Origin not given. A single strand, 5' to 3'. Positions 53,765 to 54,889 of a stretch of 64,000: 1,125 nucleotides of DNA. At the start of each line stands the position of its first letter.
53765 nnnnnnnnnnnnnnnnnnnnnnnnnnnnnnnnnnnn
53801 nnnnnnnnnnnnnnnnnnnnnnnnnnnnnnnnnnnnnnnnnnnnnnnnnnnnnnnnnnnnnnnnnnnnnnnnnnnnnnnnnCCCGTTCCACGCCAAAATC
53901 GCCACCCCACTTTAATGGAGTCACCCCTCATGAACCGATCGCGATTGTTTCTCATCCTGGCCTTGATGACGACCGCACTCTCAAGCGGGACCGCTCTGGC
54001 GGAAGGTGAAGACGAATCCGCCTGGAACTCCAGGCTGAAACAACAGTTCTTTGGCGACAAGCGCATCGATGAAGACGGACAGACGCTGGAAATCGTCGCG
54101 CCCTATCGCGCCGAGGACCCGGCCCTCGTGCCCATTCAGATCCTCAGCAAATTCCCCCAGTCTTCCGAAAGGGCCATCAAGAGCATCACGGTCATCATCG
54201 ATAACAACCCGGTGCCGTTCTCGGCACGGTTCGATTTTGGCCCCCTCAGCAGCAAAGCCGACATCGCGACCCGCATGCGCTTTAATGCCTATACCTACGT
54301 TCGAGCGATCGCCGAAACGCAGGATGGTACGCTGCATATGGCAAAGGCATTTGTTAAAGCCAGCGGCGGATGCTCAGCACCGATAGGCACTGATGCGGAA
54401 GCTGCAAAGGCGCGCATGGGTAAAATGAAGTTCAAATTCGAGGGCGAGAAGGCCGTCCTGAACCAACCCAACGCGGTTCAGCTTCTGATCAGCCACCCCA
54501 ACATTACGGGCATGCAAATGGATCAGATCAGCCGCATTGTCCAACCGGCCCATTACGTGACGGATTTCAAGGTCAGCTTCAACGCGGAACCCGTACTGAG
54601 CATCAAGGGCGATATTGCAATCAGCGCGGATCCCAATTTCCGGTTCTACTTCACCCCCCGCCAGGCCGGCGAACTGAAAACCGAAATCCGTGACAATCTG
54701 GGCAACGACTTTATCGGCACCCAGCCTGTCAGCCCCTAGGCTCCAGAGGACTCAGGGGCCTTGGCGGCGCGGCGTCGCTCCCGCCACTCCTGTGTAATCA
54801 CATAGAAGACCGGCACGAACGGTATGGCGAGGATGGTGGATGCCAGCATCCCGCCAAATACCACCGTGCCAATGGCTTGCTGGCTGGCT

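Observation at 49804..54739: XoxF (lanthanide-type methanol dehydrogenase) island with no cytochrome partner, wired to a periplasmic MBL hydrolase and a SoxYZ-like thiol carrier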

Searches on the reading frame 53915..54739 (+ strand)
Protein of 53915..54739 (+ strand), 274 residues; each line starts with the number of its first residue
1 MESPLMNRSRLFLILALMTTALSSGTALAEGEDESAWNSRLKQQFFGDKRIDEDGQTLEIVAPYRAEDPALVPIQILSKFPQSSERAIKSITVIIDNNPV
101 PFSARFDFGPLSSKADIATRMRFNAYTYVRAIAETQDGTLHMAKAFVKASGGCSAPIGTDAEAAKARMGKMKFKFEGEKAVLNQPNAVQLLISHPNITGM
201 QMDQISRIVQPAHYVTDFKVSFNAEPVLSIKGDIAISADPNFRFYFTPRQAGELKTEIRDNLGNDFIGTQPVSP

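Call 3: search_protein_families(library=ncbifam, proteins=[window:53915-54739:+], max_evalue=0.001)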
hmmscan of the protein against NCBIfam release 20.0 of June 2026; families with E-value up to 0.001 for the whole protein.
window:53915-54739:+ (274 aa): 4 families
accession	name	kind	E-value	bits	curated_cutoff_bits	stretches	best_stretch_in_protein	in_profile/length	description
TIGR04557.1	fuse_rel_SoxYZ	equivalog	1.5e-82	276.3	140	1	37-266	1-225/226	quinoprotein dehydrogenase-associated SoxYZ-like carrier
TIGR04488.1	SoxY_true_GGCGG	equivalog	1.6e-21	77.3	125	1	15-153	12-147/149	thiosulfate oxidation carrier protein SoxY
TIGR04490.1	SoxZ_true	equivalog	3.7e-15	55.7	76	1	187-266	12-92/98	thiosulfate oxidation carrier complex protein SoxZ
TIGR04487.1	SoxY_para_1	exception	2.1e-12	47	172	1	21-145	19-135/146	SoxY-related AACIE arm protein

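Call 4: search_protein_families(library=pfam, proteins=[window:53915-54739:+], max_evalue=0.001)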
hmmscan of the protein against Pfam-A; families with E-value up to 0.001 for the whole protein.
window:53915-54739:+ (274 aa): 2 families
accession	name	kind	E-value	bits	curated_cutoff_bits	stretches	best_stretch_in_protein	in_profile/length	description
PF13501.12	SoxY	-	1.1e-34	119.5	28.4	1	43-153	2-112/112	Sulfur oxidation protein SoxY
PF08770.17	SoxZ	-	1.7e-24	85.8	25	1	181-266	7-93/98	Sulphur oxidation protein SoxZ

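Call 11: find_encoding_contigs(protein=window:53915-54739:+, flank=10000, max_places=4)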
Protein window:53915-54739:+ (274 aa): no gene with exactly this product is on record in the collection.

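Call 14: find_homologous_proteins(query=window:53915-54739:+, max_evalue=0.00001)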
Query window:53915-54739:+ (274 aa): 5007 proteins with E <= 0.00001 among 5962 candidates; the best 120 are listed.
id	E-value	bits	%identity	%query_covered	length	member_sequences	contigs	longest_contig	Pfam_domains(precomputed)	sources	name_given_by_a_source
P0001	7.0e-172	588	100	98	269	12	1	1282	PF08770.18,PF13501.13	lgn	-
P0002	1.9e-164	563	95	98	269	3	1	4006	PF08770.18,PF13501.13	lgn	-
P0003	5.0e-128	444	74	100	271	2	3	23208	PF08770.18,PF13501.13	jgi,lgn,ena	-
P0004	6.8e-128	444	79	90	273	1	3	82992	PF08770.18,PF13501.13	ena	-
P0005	6.5e-126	437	72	100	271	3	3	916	PF08770.18,PF13501.13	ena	-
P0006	4.7e-125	434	71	100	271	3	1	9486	PF08770.18,PF13501.13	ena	-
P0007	4.8e-125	434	77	91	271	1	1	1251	PF08770.18,PF13501.13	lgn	-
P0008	1.8e-124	432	75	97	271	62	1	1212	PF08770.18,PF13501.13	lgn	-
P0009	8.0e-124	430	75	92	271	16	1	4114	PF08770.18,PF13501.13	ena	-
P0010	8.4e-124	430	76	91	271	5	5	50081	PF08770.18,PF13501.13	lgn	-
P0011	1.1e-123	430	73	97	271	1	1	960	PF08770.18,PF13501.13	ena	-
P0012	1.8e-123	429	73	97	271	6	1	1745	PF08770.18,PF13501.13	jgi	-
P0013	4.3e-123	428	73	97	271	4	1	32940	PF08770.18,PF13501.13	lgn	-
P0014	5.2e-123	428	71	98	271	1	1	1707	PF08770.18,PF13501.13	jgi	jgi:sulfur-oxidizing protein SoxY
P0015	8.1e-123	427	76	90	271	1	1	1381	PF08770.18,PF13501.13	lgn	-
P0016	1.7e-122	426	72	98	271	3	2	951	PF08770.18,PF13501.13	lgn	-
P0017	2.2e-122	425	73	95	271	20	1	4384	PF08770.18,PF13501.13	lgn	-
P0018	2.5e-122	425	72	96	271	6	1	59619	PF08770.18,PF13501.13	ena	-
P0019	3.4e-122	425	69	100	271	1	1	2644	PF08770.18,PF13501.13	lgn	-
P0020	3.5e-122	425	76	90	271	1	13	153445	PF08770.18,PF13501.13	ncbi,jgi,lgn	ncbi:MAG: hypothetical protein RLZ25_486 [Pseudomonadota bacterium]|jgi:sulfur-oxidizing protein Sox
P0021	3.9e-122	425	71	96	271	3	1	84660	PF08770.18,PF13501.13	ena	-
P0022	1.3e-121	423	72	98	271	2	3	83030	PF08770.18,PF13501.13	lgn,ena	-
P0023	1.8e-121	422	73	96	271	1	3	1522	PF08770.18,PF13501.13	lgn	-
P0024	2.1e-121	422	74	92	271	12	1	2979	PF08770.18,PF13501.13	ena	-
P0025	3.7e-121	421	72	97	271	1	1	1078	PF08770.18,PF13501.13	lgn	-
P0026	3.9e-121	421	74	96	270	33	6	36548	PF08770.18,PF13501.13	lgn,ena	-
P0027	7.9e-121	420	71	98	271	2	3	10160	PF08770.18,PF13501.13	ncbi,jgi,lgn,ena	-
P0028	1.1e-120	420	71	97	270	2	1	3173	PF08770.18,PF13501.13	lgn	-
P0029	1.3e-120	420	70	99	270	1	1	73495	PF08770.18,PF13501.13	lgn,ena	-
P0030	1.6e-120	419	74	96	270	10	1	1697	PF08770.18,PF13501.13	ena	-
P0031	1.7e-120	419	70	99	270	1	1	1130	PF08770.18,PF13501.13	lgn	-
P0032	2.1e-120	419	70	96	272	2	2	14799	PF08770.18,PF13501.13,PF01880.25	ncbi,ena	-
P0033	3.0e-120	418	76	91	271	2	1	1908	PF08770.18,PF13501.13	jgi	-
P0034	3.7e-119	415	75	90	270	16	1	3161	PF08770.18,PF13501.13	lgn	-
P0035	6.4e-119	414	70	98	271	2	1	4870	PF08770.18,PF13501.13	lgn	-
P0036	1.9e-118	413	73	90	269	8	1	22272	PF08770.18,PF13501.13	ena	-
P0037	2.5e-118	412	70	97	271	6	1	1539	PF08770.18,PF13501.13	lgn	-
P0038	2.2e-117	409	74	90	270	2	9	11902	PF08770.18,PF13501.13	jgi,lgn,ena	jgi:sulfur-oxidizing protein SoxY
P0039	4.3e-117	408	74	90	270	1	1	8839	PF08770.18,PF13501.13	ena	-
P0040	4.3e-117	408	74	90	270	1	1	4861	PF08770.18,PF13501.13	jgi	-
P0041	4.9e-117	408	68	100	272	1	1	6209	PF08770.18,PF13501.13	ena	-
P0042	7.3e-117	407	73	94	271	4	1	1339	PF08770.18,PF13501.13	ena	-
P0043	3.8e-116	405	70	92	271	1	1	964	PF08770.18,PF13501.13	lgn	-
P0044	3.9e-116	405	74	90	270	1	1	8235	PF08770.18,PF13501.13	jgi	-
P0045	4.0e-116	405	70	96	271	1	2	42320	PF08770.18,PF13501.13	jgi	jgi:sulfur-oxidizing protein SoxY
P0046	8.5e-116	404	70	96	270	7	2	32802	PF08770.18,PF13501.13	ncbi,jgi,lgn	ncbi:MAG: quinoprotein dehydrogenase-associated SoxYZ-like carrier [Methylococcaceae bacterium]|jgi:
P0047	2.4e-115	402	68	96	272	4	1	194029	PF08770.18,PF13501.13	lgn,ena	-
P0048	2.5e-115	402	72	91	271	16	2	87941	PF08770.18,PF13501.13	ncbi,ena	-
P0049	6.8e-115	401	70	90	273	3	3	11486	PF08770.18,PF13501.13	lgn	-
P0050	1.4e-114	400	67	97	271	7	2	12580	PF08770.18,PF13501.13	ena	-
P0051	4.2e-114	398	66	98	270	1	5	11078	PF08770.18,PF13501.13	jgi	jgi:sulfur-oxidizing protein SoxY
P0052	5.5e-114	398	66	98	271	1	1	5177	PF08770.18,PF13501.13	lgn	-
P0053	6.1e-114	398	69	95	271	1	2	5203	PF08770.18,PF13501.13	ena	-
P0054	8.7e-114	397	68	96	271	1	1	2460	PF08770.18,PF13501.13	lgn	-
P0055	9.4e-114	397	67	97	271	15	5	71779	PF08770.18,PF13501.13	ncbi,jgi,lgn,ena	jgi:sulfur-oxidizing protein SoxY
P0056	2.7e-113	396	68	97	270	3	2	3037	PF08770.18,PF13501.13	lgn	-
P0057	3.5e-113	395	67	96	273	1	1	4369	PF08770.18,PF13501.13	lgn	-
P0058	6.1e-113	395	66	98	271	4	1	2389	PF08770.18,PF13501.13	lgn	-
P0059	6.7e-113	394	65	97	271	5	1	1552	PF08770.18,PF13501.13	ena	-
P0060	1.1e-112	394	67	98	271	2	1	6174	PF08770.18,PF13501.13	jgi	jgi:sulfur-oxidizing protein SoxY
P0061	1.2e-112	394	66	98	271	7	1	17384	PF08770.18,PF13501.13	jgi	jgi:sulfur-oxidizing protein SoxY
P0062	1.5e-112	393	70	92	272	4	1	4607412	PF08770.18,PF13501.13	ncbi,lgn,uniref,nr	ncbi:quinoprotein dehydrogenase-associated SoxYZ-like carrier [Methylomagnum ishizawai]|uniref:quino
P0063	1.6e-112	393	68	96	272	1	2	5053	PF08770.18,PF13501.13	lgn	-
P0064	1.8e-112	393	67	100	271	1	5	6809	PF08770.18,PF13501.13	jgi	jgi:sulfur-oxidizing protein SoxY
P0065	2.2e-112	393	66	98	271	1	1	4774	PF08770.18,PF13501.13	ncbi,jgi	jgi:sulfur-oxidizing protein SoxY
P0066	2.5e-112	393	69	92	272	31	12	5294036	PF08770.18,PF13501.13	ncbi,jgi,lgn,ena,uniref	ncbi:quinoprotein dehydrogenase-associated SoxYZ-like carrier [Methylocaldum gracile]|jgi:sulfur-oxi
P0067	2.8e-112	392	67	98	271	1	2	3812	PF08770.18,PF13501.13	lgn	-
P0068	3.7e-112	392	66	98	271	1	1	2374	PF08770.18,PF13501.13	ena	-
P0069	4.1e-112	392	68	87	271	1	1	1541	PF08770.18,PF13501.13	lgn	-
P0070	7.4e-112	391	65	98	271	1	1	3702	PF08770.18,PF13501.13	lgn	-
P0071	1.2e-111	390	64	100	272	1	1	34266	PF08770.18,PF13501.13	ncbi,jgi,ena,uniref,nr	ncbi:quinoprotein dehydrogenase-associated SoxYZ-like carrier [Methylocaldum sp.]|uniref:quinoprotei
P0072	1.3e-111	390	65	97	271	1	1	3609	PF08770.18,PF13501.13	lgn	-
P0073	1.4e-111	390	67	93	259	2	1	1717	PF08770.18,PF13501.13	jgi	jgi:sulfur-oxidizing protein SoxY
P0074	2.0e-111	390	66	98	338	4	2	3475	PF08770.18,PF13501.13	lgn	-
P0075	2.1e-111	390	69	89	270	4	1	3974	PF08770.18,PF13501.13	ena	-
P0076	2.6e-111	389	64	97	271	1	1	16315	PF08770.18,PF13501.13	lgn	-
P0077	7.1e-111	388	68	91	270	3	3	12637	PF08770.18,PF13501.13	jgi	jgi:sulfur-oxidizing protein SoxY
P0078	4.5e-110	385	66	96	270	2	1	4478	PF08770.18,PF13501.13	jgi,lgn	-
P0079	5.2e-110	385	65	97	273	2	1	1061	PF08770.18,PF13501.13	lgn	-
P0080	6.2e-110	385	66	98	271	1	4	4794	PF08770.18,PF13501.13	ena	-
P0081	1.3e-109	384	68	91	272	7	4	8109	PF08770.18,PF13501.13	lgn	-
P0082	1.9e-109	383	66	95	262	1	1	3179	PF08770.18,PF13501.13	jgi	jgi:sulfur-oxidizing protein SoxY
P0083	3.1e-109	382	67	89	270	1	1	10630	PF08770.18,PF13501.13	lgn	-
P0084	3.3e-109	382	64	96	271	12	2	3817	PF08770.18,PF13501.13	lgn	-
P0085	3.5e-109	382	65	98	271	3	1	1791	PF08770.18,PF13501.13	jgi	-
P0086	4.8e-109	382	64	97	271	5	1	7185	PF08770.18,PF13501.13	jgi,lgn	-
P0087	1.3e-108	380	64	95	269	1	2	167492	PF08770.18,PF13501.13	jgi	jgi:sulfur-oxidizing protein SoxY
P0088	1.3e-108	380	67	89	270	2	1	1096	PF08770.18,PF13501.13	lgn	-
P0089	1.7e-108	380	65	98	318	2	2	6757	PF08770.18,PF13501.13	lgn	-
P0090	2.0e-108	380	66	96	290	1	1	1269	PF08770.18,PF13501.13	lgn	-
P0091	2.3e-108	380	64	100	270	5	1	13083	PF08770.18,PF13501.13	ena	-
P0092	3.1e-108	379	64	92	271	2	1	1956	PF08770.18,PF13501.13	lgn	-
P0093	3.4e-108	379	63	100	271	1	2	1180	PF08770.18,PF13501.13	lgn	-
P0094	7.9e-108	378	66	90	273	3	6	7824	PF08770.18,PF13501.13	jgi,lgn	jgi:sulfur-oxidizing protein SoxY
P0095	9.6e-108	378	64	96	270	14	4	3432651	PF08770.18,PF13501.13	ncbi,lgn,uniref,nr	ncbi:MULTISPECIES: quinoprotein dehydrogenase-associated SoxYZ-like carrier [Methylococcus]|uniref:Q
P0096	1.3e-107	377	63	99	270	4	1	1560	PF08770.18,PF13501.13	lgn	-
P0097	1.9e-107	377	67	92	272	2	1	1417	PF08770.18,PF13501.13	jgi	jgi:sulfur-oxidizing protein SoxY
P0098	2.9e-107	376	63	97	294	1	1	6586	PF08770.18,PF13501.13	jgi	jgi:sulfur-oxidizing protein SoxY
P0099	3.6e-107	376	63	97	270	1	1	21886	PF08770.18,PF13501.13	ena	-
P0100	3.7e-107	376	63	97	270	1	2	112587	PF08770.18,PF13501.13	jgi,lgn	jgi:sulfur-oxidizing protein SoxY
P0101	4.5e-107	375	66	90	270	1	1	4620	PF08770.18,PF13501.13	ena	-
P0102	5.3e-107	375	63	100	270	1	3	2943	PF08770.18,PF13501.13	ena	-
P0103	6.0e-107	375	63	98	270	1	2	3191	PF08770.18,PF13501.13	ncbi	-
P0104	7.0e-107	375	63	98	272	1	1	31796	PF08770.18,PF13501.13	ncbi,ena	-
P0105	7.3e-107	375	64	96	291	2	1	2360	PF08770.18,PF13501.13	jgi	jgi:sulfur-oxidizing protein SoxY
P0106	8.1e-107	374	68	89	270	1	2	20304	PF08770.18,PF13501.13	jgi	jgi:sulfur-oxidizing protein SoxY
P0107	9.2e-107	374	67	90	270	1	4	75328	PF08770.18,PF13501.13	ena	-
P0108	1.2e-106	374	64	97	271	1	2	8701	PF08770.18,PF13501.13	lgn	-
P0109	1.4e-106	374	65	92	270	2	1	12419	PF08770.18,PF13501.13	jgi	jgi:sulfur-oxidizing protein SoxY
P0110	1.7e-106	373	62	100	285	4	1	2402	PF08770.18,PF13501.13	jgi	-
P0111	1.7e-106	373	63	96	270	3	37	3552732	PF08770.18,PF13501.13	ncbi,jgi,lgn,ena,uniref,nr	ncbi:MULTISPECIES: quinoprotein dehydrogenase-associated SoxYZ-like carrier [Methylococcus]|jgi:sulf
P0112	1.7e-106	373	61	100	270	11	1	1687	PF08770.18,PF13501.13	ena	-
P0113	2.0e-106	373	66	89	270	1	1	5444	PF08770.18,PF13501.13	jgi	jgi:sulfur-oxidizing protein SoxY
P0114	2.0e-106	373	67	89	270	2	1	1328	PF08770.18,PF13501.13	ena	-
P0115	2.5e-106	373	64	95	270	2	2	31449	PF08770.18,PF13501.13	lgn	-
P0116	2.9e-106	373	65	95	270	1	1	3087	PF08770.18,PF13501.13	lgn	-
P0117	3.2e-106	373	64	97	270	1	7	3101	PF08770.18,PF13501.13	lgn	-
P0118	4.9e-106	372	64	96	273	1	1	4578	PF08770.18,PF13501.13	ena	-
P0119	5.0e-106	372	65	96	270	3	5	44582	PF08770.18,PF13501.13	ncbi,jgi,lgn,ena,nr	ncbi:MAG TPA: quinoprotein dehydrogenase-associated SoxYZ-like carrier [Methylococcaceae bacterium]|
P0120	6.1e-106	372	67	88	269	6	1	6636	PF08770.18,PF13501.13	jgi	-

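Call 15: find_encoding_contigs(protein=P0111, flank=10000, max_places=2)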
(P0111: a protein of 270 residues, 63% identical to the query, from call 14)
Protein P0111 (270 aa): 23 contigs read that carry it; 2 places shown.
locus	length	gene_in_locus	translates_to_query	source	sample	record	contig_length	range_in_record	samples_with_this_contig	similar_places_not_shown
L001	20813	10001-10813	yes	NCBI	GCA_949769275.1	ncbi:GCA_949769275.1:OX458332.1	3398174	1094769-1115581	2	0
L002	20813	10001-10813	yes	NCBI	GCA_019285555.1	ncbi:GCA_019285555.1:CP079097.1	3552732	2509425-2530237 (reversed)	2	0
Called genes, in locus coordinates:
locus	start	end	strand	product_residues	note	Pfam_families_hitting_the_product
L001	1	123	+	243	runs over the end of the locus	PF00345:PapD_N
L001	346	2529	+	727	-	PF00577:Usher, PF13953:PapC_C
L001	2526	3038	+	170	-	PF05229:SCPU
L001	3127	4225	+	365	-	PF03462:PCRF, PF00472:RF-1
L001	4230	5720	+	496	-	PF01336:tRNA_anti-codon, PF00152:tRNA-synt_2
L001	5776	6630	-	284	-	-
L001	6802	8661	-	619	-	PF01011:PQQ, PF13570:Beta-prop_ACSF4 (faint), PF13360:PQQ_2, PF01011:PQQ (weak)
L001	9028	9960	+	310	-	PF00753:Lactamase_B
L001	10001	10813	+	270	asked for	PF13501:SoxY, PF08770:SoxZ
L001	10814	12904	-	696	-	PF02922:CBM_48, PF00128:Alpha-amylase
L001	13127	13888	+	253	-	PF04896:AmoC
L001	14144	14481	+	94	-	-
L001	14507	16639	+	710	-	PF08497:Radical_SAM_N, PF04055:Radical_SAM, PF11842:DUF3362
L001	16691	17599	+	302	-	-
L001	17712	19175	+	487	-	PF00478:IMPDH, PF00571:CBS, PF03060:NMO, PF01070:FMN_dh (weak)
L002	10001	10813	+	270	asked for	PF13501:SoxY, PF08770:SoxZ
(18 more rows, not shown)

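Call 16: find_encoding_contigs(protein=P0004, flank=10000, max_places=2)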
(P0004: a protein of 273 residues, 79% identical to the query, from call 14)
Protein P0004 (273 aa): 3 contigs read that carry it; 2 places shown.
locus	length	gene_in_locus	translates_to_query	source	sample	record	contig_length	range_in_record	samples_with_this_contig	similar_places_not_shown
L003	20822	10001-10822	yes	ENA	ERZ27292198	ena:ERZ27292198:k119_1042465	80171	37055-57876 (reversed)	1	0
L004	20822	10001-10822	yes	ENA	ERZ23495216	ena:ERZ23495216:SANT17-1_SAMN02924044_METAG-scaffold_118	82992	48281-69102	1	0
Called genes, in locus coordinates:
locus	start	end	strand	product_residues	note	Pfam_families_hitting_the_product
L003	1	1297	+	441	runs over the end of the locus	PF19295:SufBD_N (weak), PF01458:SUFBD_core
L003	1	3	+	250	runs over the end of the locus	PF02463:SMC_N (faint), PF00005:ABC_tran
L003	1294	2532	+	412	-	PF00266:Aminotran_5, PF00155:Aminotran_1_2, PF01041:DegT_DnrJ_EryC1 (weak), PF01212:Beta_elim_lyase (weak)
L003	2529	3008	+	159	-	PF01592:NifU_N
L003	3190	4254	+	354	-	PF03462:PCRF, PF00472:RF-1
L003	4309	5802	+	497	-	PF01336:tRNA_anti-codon, PF00152:tRNA-synt_2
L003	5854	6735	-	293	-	-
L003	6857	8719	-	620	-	PF01011:PQQ, PF13360:PQQ_2, PF13570:Beta-prop_ACSF4 (faint), PF01011:PQQ (weak)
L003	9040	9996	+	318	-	PF00753:Lactamase_B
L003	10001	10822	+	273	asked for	PF13501:SoxY, PF08770:SoxZ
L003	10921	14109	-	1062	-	PF00873:ACR_tran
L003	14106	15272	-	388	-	PF25917:BSH_RND, PF25973:BSH_CzcB (weak), PF25876:HH_MFP_RND (weak), PF25944:Beta-barrel_RND, PF25967:RND-MFP_C, PF25989:YknX_C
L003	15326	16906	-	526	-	PF02321:OEP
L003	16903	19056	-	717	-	PF02922:CBM_48, PF00128:Alpha-amylase, PF21156:ISOA1-3_C (weak), PF21331:Isoamylase_C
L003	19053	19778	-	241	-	PF03886:ABC_trans_aux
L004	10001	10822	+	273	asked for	PF13501:SoxY, PF08770:SoxZ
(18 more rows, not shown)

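Call 18: find_related_loci(query=A1, collection=genome_contigs, flank=10000)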
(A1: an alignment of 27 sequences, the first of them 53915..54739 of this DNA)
Query A1 (274 aa) in genome_contigs; peptide patterns used: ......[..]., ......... (x = any residue, [..] = any of these).
284 stretches matched a pattern; 231 encode a relative of the query (tblastn E <= 1e-3); the best 80 are kept; 80 distinct loci.
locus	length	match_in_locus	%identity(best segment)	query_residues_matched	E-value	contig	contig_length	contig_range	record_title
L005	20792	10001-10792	74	9-274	2e-132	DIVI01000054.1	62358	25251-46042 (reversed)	MAG TPA_asm: Methylococcus sp. UBA6136 UBA6136_contig_9080, whole genome shotgun sequence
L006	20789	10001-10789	74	10-274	2e-132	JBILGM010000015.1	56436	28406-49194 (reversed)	MAG: Methylococcaceae bacterium isolate ME2016-09-28_3300042471_group7_bin120 Rohwer_bin2415_scaffold_163_c1, whole geno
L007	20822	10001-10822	72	3-274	2e-132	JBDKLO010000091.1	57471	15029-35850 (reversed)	MAG: Pseudomonadota bacterium isolate hugercreek_2019_sw_WHONDRS-S19S_0044_B_bin.28 scaffold_1506685, whole genome shotg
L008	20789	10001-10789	73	10-274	2e-131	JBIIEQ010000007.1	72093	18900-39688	MAG: Methylococcaceae bacterium isolate ME2000-10-10pf_3300042337_group1_bin49 Rohwer_bin2414_scaffold_155_c1, whole gen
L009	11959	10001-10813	69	1-274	2e-130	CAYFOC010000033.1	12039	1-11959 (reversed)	MAG TPA_asm: uncultured Methylococcus sp. isolate ERP107066_co1_45 genome assembly, contig: NODE_4186_length_12039_cov_1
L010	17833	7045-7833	71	12-274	2e-130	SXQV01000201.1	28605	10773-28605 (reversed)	MAG: Methylococcaceae bacterium isolate F1-140-MAGs039 F1-140__c453838, whole genome shotgun sequence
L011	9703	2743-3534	70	11-274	3e-129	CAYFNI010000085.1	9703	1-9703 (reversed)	MAG TPA_asm: uncultured Methylococcus sp. isolate ERP107066_co1_452 genome assembly, contig: NODE_6771_length_9703_cov_5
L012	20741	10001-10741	76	28-274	2e-128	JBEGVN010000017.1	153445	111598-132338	MAG: Pseudomonadota bacterium isolate riogrande_2019_sw_WHONDRS-S19S_0066_B_bin.158 scaffold_2938954, whole genome shotg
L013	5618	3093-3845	74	24-274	4e-126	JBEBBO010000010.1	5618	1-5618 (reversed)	MAG: Pseudomonadota bacterium isolate blackearthcreek_2019_sw_WHONDRS-S19S_0061_B_bin.21 scaffold_479737, whole genome s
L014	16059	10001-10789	70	11-274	6e-124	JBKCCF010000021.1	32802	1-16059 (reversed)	MAG: Methylococcaceae bacterium isolate samp_493_metabat2_107 samp_493_142245, whole genome shotgun sequence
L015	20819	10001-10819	66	4-274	1e-123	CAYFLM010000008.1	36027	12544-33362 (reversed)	MAG TPA_asm: uncultured Methylococcus sp. isolate ERP107066_co1_21 genome assembly, contig: NODE_262_length_36027_cov_56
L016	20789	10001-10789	70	11-274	6e-123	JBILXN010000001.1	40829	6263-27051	MAG: Methylococcaceae bacterium isolate ME2018-10-24_3300044533_group8_bin87 Rohwer_bin2417_scaffold_77_c3, whole genome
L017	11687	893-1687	68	10-274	2e-122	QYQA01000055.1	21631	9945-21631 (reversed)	MAG: Methylococcus sp. isolate PowLak16_MAG14 c_000000003372, whole genome shotgun sequence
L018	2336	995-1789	68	10-274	4e-128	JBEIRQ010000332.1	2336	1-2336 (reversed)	MAG: Methylococcus sp. isolate Sample-107-S80-bin-158 Sample_107_S80-bin_158-k141_63176, whole genome shotgun sequence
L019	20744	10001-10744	72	27-274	2e-121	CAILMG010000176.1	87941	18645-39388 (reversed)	MAG: uncultured Methylococcus sp. isolate Umea_bin-00440 genome assembly, contig: bin-00440:176/310, whole genome shotgu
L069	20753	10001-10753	56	6-260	1e-90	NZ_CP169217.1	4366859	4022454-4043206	Methylomicrobium lacus strain 22M6SE5-12 chromosome, complete genome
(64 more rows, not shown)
